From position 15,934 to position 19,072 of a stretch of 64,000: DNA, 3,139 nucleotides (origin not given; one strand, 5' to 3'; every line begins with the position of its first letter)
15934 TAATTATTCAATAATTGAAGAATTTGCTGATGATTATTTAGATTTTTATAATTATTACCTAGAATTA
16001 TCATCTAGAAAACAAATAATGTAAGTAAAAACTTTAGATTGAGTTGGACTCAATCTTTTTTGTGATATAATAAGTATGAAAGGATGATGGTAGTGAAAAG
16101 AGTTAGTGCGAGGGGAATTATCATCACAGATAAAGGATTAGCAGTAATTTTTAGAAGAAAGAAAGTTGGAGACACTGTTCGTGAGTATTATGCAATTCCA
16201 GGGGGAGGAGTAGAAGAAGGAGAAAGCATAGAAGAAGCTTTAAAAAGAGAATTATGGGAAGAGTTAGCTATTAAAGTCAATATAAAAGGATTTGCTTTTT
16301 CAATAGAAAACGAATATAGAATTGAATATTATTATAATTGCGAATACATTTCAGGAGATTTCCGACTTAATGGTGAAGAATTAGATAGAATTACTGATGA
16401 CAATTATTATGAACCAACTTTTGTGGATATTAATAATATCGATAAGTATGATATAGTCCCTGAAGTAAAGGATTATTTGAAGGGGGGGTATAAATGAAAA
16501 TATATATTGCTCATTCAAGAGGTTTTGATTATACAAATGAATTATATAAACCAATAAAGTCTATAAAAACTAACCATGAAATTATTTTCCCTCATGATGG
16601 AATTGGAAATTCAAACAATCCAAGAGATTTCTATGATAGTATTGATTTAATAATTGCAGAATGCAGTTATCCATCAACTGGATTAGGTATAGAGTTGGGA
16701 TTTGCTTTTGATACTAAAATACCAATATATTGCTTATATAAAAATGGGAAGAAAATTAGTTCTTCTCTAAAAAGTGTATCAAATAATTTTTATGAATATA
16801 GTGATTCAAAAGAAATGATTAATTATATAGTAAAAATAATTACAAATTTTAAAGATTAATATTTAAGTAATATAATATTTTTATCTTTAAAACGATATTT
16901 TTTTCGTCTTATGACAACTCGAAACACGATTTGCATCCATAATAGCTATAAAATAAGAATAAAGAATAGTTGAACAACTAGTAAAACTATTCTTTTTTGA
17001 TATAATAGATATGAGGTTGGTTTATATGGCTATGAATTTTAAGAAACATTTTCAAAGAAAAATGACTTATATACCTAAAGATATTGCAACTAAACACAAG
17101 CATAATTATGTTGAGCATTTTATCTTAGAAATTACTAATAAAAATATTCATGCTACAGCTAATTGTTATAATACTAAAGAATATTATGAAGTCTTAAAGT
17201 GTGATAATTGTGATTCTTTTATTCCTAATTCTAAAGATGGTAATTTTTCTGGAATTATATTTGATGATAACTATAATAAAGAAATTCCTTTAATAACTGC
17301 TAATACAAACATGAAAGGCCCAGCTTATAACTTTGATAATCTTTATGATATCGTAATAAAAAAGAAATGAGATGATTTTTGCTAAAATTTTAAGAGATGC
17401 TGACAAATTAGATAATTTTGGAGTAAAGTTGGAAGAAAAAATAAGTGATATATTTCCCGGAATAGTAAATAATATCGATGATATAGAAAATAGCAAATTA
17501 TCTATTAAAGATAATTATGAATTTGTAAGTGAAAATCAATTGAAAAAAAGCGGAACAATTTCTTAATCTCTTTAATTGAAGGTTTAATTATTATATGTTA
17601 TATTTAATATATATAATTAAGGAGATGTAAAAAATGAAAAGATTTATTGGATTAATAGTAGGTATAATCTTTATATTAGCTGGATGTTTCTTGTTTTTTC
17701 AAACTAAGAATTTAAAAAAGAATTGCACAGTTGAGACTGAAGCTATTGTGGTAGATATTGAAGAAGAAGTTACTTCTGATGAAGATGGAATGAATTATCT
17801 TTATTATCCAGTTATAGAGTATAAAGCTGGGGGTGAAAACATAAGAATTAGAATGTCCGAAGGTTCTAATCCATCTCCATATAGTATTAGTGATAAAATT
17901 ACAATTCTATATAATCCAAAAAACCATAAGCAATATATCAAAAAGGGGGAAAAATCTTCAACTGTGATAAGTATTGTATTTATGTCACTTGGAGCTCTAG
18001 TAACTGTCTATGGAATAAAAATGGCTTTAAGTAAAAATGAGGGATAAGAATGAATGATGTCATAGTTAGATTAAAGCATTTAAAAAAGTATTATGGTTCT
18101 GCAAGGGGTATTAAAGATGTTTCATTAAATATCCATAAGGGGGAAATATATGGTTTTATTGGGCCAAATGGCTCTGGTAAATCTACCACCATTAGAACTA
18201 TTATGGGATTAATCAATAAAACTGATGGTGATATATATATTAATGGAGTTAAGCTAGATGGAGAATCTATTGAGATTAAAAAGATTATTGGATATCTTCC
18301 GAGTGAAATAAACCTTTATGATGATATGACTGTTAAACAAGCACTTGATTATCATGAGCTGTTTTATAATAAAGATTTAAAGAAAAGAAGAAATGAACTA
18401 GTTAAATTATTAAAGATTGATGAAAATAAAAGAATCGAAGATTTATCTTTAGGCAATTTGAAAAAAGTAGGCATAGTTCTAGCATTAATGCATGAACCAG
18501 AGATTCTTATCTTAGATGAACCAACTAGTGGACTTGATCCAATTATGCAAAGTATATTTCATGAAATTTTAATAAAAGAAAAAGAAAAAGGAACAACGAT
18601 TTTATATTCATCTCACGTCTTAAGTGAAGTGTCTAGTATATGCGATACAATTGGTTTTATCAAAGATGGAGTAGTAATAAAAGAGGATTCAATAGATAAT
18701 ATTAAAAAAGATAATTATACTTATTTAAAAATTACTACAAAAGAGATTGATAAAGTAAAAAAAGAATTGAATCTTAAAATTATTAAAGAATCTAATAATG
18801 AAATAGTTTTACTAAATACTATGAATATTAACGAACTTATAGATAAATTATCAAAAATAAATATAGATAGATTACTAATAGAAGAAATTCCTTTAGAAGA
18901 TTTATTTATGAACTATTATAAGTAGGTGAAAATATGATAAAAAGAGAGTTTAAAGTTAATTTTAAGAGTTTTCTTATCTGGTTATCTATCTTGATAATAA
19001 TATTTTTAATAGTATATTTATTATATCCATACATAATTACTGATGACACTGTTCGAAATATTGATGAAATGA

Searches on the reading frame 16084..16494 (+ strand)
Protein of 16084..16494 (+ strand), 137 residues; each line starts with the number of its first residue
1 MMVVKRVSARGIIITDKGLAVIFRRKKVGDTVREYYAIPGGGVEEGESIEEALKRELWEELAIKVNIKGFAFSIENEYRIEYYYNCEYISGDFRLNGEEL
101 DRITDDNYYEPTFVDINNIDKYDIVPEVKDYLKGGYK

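Call 17: search_protein_families(library=pfam, proteins=[window:16084-16494:+], max_evalue=0.1)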
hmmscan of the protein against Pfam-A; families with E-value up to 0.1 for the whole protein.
window:16084-16494:+ (137 aa): 3 families
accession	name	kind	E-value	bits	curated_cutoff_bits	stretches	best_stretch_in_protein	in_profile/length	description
PF00293.34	NUDIX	-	1.1e-13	51.8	21.1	1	6-85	2-80/134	NUDIX domain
PF22327.2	Nudt16-like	-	0.00097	19.5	27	1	38-68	37-68/161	U8 snoRNA-decapping enzyme-like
PF14815.12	NUDIX_4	-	0.0068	16.6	35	1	13-132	5-111/113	NUDIX domain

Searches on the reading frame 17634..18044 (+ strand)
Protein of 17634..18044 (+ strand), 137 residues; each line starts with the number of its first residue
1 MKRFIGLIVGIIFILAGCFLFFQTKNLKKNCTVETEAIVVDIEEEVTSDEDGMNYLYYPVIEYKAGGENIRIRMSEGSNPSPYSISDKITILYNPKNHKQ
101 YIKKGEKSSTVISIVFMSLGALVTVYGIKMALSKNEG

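Call 30: search_protein_families(library=pfam, proteins=[window:17634-18044:+], max_evalue=0.001)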
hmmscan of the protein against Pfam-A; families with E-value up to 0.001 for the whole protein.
window:17634-18044:+ (137 aa): 3 families
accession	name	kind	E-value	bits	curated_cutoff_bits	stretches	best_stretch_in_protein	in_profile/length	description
PF12158.14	DUF3592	-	3.1e-09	37.8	25.3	1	35-100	1-76/84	Domain of unknown function (DUF3592)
PF20712.2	CyanoTRADDas_TM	-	1.3e-05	25.6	24.3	0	107-134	7-34/68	Cyanobacterial TRADD-N associated 2-Transmembrane domain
PF14007.11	YtpI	-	0.00054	20.7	29.4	0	100-130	49-79/87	YtpI-like protein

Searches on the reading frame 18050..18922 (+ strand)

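Call 30: search_protein_families(library=pfam, proteins=[window:18050-18922:+], max_evalue=0.001)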
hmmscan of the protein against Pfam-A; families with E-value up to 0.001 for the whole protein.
window:18050-18922:+ (291 aa): 3 families
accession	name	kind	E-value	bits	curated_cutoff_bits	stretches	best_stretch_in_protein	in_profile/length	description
PF00005.33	ABC_tran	-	7.7e-29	101.5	25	1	22-160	2-137/137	ABC transporter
PF13304.12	AAA_21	-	1.9e-12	48.3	27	1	96-189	183-298/304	AAA domain, putative AbiEii toxin, Type IV TA system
PF13476.12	AAA_23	-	0.0002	22.5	27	1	13-271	9-197/201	AAA domain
